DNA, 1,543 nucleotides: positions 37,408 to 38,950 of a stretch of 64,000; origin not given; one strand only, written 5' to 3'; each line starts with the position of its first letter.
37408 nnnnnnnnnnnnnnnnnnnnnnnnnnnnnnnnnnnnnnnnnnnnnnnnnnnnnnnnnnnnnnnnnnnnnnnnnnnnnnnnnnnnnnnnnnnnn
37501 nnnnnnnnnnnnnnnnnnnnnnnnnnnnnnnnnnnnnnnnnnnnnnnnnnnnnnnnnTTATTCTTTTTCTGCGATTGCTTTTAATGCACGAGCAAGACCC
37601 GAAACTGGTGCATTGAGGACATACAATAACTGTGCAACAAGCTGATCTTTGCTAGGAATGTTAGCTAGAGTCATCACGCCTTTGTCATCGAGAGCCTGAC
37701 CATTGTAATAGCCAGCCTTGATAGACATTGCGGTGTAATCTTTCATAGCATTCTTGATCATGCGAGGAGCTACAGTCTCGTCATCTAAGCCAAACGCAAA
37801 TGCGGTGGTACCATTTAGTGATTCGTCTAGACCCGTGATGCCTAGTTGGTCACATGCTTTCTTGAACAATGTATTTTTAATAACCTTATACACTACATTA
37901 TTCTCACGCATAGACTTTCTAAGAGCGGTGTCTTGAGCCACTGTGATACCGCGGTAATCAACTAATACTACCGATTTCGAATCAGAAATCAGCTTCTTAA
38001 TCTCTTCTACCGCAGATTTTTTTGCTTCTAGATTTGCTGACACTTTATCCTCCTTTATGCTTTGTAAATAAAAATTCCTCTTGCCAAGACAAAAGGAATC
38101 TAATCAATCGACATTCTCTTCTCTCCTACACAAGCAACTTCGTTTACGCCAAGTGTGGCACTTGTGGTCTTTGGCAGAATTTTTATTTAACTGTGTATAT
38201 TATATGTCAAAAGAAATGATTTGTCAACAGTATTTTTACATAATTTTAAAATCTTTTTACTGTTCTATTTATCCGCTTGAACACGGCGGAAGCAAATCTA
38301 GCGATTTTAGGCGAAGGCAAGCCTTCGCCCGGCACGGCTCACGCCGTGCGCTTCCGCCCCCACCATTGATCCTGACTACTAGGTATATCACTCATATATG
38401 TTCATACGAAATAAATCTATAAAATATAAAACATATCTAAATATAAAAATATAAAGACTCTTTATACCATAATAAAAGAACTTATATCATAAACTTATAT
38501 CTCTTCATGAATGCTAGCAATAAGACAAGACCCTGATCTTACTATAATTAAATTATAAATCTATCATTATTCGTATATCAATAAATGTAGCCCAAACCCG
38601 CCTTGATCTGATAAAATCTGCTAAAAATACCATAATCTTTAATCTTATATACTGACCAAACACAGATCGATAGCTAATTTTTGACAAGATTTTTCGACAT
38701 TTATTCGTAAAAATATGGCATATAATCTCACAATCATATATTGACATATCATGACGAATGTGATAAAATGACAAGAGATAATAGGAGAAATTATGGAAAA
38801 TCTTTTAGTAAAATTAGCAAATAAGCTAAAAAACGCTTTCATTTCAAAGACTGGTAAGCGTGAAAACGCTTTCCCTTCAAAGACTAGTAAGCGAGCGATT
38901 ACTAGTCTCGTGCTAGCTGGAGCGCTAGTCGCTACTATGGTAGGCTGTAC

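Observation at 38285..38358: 74-nt GC-rich four-helix (cloverleaf-shaped) element in an AT-rich spacer upstream of the rplJ promoter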

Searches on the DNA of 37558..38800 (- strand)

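Call 6: search_rna_families(source=window, start=38000, end=38800, threshold=evalue, max_evalue=10, show_alignments=3)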
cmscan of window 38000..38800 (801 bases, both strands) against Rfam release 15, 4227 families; matches with E-value up to 10: 8.
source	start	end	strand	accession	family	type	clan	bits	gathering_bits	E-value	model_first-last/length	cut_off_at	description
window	38060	38192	-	RF00557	L10_leader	Cis-reg; leader;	-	59.7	44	6.8e-09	1-138/138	no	Ribosomal protein L10 leader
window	38666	38758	-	RF01609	ceN103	Gene; snRNA; snoRNA; CD-box;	-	19.9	55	3.5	1-109/109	no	Caenorhabditis snoRNA ceN103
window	38067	38217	-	RF00515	PyrR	Cis-reg;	-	19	54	5.9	1-115/115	no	PyrR binding site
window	38282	38389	-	RF02502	Atu_C8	Gene; sRNA;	-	17.2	50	1.8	1-122/122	no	Rhizobiales sRNA Atu_C8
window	38331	38353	+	RF01687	Acido-Lenti-1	Gene; sRNA;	-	15.4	37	0.83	1-46/46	no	Acido-Lenti-1 RNA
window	38659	38769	-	RF00125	IS128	Gene; sRNA;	-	13.7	80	4.6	1-209/209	no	IS128 RNA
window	38561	38672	-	RF02191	TCL6_1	Gene; lncRNA;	-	13.5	60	2.9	1-113/113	no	T-cell leukemia/lymphoma 6 conserved region 1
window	38123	38267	-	RF00125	IS128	Gene; sRNA;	-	13.5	80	5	1-209/209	no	IS128 RNA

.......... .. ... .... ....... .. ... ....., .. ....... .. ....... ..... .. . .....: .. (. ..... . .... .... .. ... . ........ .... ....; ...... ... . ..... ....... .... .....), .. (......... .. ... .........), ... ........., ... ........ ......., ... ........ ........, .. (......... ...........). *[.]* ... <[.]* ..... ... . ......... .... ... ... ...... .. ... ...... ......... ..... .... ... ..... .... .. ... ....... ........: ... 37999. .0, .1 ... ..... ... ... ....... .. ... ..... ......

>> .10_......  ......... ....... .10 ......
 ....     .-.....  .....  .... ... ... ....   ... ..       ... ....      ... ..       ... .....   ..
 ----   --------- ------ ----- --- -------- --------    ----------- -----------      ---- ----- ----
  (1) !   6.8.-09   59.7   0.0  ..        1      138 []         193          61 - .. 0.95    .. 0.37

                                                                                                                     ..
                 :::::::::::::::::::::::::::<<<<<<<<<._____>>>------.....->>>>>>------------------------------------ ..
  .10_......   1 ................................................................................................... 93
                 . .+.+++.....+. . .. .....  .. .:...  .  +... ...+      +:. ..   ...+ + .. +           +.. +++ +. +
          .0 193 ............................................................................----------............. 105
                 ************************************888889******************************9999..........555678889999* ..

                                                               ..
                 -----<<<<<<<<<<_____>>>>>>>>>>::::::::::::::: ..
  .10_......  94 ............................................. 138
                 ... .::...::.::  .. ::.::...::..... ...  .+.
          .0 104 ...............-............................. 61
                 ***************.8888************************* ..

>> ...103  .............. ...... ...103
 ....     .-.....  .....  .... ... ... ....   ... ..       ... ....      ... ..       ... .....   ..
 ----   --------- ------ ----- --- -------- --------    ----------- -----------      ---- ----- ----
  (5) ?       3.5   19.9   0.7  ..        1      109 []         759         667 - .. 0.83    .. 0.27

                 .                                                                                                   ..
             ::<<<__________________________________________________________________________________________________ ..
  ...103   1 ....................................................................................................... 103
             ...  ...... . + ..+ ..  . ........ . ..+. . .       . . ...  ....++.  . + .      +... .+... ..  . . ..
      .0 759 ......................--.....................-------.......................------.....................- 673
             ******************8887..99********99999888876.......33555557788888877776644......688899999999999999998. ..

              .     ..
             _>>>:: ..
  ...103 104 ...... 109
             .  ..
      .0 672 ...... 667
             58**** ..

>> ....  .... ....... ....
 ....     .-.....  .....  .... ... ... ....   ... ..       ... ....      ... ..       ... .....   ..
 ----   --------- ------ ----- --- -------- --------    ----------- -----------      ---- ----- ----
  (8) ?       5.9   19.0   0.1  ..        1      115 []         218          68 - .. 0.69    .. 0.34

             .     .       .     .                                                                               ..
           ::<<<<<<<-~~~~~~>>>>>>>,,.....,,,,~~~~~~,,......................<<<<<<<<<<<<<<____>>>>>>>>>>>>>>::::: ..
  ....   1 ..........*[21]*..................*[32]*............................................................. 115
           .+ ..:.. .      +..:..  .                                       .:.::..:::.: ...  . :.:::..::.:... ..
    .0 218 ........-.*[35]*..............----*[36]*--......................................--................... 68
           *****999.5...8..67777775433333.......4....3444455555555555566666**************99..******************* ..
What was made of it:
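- On Any Rfam 15 family: The best overlapping matches score 15-17 bits against thresholds of 37-50 (call 6).
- Checked: No Rfam family reaches threshold; the best overlapping matches score 15-17 bits against gathering scores of 37-50 (call 6).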

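Call 22: search_dna_similar(query=window:38265-38375:-, collection=phages, mode=distant, max_evalue=10)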
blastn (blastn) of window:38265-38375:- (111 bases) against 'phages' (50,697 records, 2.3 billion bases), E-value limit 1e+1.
No match.

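Call 23: search_dna_similar(query=window:38265-38375:-, collection=plasmids, mode=distant, max_evalue=10)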
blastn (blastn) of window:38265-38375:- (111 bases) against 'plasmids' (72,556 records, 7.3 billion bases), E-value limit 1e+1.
Records with a match: 11; places in all: 11; records where one place covers at least 80% of the query: 0.
Best place of each record, by identity: >=99% 1; 95-99% 3; 90-95% 2; 80-90% 5.
By first word of the organism name: Streptomyces 2; Sphingopyxis 2; Bosea 1; Haloterrigena 1; Ciceribacter 1; Aeromonas 1; Pantoea 1; Sinorhizobium 1; Microvirga 1.
By predicted mobility (MOB-suite, as given by PLSDB): non-mobilizable 10; conjugative 1.
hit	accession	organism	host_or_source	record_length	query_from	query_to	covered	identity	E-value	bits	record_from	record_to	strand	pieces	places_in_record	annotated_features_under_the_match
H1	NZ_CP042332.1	Bosea sp. F3-2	soybean,soil sample,rhizosphere soil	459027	21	60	36%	82.5%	3e+0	38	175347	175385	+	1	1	repC: plasmid replication protein RepC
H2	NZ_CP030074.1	Streptomyces cadmiisoli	Whole organism,soil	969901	12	46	32%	85.7%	3e+0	38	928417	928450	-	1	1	DNA processing protein DprA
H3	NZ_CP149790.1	Haloterrigena sp. KLK7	cell culture,salt lake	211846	17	47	28%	90.3%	9e-1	40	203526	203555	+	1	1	glmU: bifunctional sugar-1-phosphate ...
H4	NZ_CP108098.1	Streptomyces sp. NBC_00239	-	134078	17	48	29%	87.5%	3e-1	41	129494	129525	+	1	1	none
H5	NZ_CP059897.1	Ciceribacter thiooxidans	mixed culture,soil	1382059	12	40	26%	89.7%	9e-1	40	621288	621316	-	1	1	none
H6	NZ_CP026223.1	Aeromonas sp. ASNIH3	-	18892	19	46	25%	89.3%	3e+0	38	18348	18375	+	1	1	hypothetical protein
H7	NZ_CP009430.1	Sphingopyxis macrogoltabida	soil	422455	73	98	23%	96.2%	8e-2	44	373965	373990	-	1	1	hypothetical protein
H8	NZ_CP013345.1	Sphingopyxis macrogoltabida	whole organism,activated sludge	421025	73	98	23%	96.2%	8e-2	44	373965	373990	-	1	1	hypothetical protein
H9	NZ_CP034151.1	Pantoea agglomerans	whole organism,Poland, Warsaw area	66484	30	54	23%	92.0%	3e+0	37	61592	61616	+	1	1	fimbria/pilus periplasmic chaperone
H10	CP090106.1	Sinorhizobium meliloti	Medicago,Cell culture,Plant nodule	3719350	37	59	21%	95.7%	3e+0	38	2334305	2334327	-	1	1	none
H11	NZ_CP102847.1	Microvirga terrae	soil,soil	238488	31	50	18%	100.0%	3e+0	37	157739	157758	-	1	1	none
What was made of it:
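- BLAST against phages found nothing, and against plasmids gave only short chance matches (calls 22, 23).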

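Call 32: build_rna_model(alignment_id=A3, structure=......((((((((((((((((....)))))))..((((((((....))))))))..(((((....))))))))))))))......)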
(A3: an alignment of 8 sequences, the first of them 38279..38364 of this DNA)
Model R1 built from alignment A3 (8 sequences, 86 columns); structure: as given.
model positions 86; base pairs 29; branch points 2; effective number of sequences 0.77; information 0.66 bits per position. Calibrated on 0.2 Mb of random sequence (short: E-values are rough).
structure used (alignment columns):
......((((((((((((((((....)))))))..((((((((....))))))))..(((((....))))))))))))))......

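Call 33: search_with_rna_model(model_id=R1, source=window, filters=off, max_evalue=10)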
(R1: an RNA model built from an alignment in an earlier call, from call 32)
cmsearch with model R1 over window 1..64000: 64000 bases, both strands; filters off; matches with E-value up to 10: 2.
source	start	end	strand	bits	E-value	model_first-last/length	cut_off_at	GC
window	38279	38364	-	115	8.1e-25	1-86/86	no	0.65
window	38279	38364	+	43.8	3.7e-08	1-86/86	no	0.65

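Call 34: search_with_rna_model(model_id=R1, sources=[L011, L012, L013, L017, L018, L020, L021, L022, L023, L024, L025, L026, L027, L028, L029, L030, L031, L032, L033, L034, L035, L036, L037], max_evalue=10)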
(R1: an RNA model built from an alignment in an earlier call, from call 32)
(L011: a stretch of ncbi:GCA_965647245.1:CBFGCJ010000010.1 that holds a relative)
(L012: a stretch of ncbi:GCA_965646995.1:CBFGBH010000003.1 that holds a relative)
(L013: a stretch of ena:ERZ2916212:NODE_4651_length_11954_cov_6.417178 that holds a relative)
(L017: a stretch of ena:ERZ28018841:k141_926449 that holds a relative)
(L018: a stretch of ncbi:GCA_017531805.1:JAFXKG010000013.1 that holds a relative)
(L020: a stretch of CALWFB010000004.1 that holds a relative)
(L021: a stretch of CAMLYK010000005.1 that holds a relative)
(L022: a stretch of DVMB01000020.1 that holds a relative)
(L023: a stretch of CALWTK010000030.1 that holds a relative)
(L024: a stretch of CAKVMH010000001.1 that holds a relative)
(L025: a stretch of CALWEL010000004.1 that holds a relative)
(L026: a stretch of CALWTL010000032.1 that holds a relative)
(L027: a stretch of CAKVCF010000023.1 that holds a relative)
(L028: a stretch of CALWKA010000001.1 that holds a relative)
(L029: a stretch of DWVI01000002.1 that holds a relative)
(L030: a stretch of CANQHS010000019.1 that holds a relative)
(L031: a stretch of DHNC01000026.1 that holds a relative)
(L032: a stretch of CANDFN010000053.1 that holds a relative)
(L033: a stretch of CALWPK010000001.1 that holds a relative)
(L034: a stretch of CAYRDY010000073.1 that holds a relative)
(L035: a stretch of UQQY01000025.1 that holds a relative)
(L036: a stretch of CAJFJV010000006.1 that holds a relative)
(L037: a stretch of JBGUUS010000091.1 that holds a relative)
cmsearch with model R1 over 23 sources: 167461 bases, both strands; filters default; matches with E-value up to 10: 1.
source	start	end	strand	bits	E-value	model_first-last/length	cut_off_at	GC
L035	8008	8074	-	10.4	6.2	1-86/86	no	0.66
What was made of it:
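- The covariance model R1 also finds nothing in 167 kb of their DNA (call 34).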

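Call 46: search_rna_families(sources=[L022, L025, L028, L029, L030, L032, L033, L013, L011, L012, L017], threshold=gathering)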
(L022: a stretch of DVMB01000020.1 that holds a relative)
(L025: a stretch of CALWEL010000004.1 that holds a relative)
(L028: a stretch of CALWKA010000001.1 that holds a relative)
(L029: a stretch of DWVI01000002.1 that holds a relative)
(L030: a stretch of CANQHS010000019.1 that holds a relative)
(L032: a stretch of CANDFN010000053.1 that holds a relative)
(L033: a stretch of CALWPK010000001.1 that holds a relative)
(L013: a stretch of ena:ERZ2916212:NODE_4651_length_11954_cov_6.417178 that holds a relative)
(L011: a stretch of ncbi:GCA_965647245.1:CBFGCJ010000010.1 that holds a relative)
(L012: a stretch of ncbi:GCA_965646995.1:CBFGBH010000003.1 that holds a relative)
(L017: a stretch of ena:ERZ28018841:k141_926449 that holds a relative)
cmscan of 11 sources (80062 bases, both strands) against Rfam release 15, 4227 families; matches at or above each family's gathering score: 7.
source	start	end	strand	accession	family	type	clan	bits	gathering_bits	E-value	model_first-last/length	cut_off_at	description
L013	2854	2983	+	RF00557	L10_leader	Cis-reg; leader;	-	63.7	44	1.1e-07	1-138/138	no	Ribosomal protein L10 leader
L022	3855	3983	+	RF00557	L10_leader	Cis-reg; leader;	-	58.6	44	1.1e-06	1-138/138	no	Ribosomal protein L10 leader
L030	3822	3954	+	RF00557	L10_leader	Cis-reg; leader;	-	57.9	44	1.6e-06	1-138/138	no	Ribosomal protein L10 leader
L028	3854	3984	+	RF00557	L10_leader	Cis-reg; leader;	-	56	44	3.8e-06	1-138/138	no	Ribosomal protein L10 leader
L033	3853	3984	+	RF00557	L10_leader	Cis-reg; leader;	-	55.6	44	4.7e-06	1-138/138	no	Ribosomal protein L10 leader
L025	3853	3984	+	RF00557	L10_leader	Cis-reg; leader;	-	54.7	44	7.1e-06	1-138/138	no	Ribosomal protein L10 leader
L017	2824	2980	+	RF00557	L10_leader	Cis-reg; leader;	-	51.4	44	3.3e-05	1-138/138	no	Ribosomal protein L10 leader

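Call 58: search_with_rna_model(model_id=R1, sources=[L095, L096, L097, L098, L099, L082, L083, L084, L085, L091, L092, L094], max_evalue=1, make_alignment=true)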
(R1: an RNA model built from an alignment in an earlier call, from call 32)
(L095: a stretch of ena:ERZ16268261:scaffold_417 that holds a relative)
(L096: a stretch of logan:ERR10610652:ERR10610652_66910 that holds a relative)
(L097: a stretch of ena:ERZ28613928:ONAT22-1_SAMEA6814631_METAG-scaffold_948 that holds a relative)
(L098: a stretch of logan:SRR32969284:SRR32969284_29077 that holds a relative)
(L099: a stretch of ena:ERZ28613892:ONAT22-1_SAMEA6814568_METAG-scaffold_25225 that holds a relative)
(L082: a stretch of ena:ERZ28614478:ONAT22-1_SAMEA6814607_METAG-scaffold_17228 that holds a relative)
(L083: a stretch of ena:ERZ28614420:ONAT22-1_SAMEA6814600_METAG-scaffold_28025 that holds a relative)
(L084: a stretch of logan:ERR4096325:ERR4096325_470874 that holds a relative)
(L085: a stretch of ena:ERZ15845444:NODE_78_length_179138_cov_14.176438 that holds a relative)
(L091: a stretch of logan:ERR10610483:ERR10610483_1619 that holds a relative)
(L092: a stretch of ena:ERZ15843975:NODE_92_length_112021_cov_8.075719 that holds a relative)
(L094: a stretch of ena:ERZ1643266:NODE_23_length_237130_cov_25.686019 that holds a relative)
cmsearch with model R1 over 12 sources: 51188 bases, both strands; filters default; matches with E-value up to 1: 18.
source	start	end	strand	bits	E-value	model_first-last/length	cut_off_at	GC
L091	1168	1253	+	115.6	4.7e-25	1-86/86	no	0.66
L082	586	671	+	115.3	5.7e-25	1-86/86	no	0.65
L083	489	574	+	115.3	5.7e-25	1-86/86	no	0.65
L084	110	195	+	115.3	5.7e-25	1-86/86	no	0.65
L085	1167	1252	+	115.1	6.3e-25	1-86/86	no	0.67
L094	1168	1253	+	114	1.1e-24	1-86/86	no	0.66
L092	1168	1253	+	110.3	8.2e-24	1-86/86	no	0.66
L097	1539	1624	-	109.8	1.1e-23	1-86/86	no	0.64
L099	1994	2079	-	109.4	1.3e-23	1-86/86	no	0.64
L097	1539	1624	+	43.9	2.9e-08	1-86/86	no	0.64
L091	1168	1253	-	43.6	3.3e-08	1-86/86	no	0.66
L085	1167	1252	-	43.6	3.3e-08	1-86/86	no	0.67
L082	586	671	-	43.5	3.4e-08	1-86/86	no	0.65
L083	489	574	-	43.5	3.4e-08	1-86/86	no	0.65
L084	110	195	-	43.5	3.4e-08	1-86/86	no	0.65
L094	1168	1253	-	43.4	3.7e-08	1-86/86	no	0.66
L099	1994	2079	+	43.3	4e-08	1-86/86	no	0.64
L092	1168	1253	-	37.6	8.4e-07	1-86/86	no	0.66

Alignment A4: 18 matches aligned to the model, 95 columns, each read 5' to 3' on its own strand. Consensus structure (alignment columns), stored with it:
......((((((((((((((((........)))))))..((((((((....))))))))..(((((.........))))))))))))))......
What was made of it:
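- On REP / BIME: There is one copy in the 64-kb window with filters off (call 33), and none in loci L095-L098 elsewhere in the genome (call 58).
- Only one copy was seen, in 64 kb of window plus a few kb from other loci of what appears to be the same species (calls 33, 58), whereas REP and MITE families are multi-copy.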
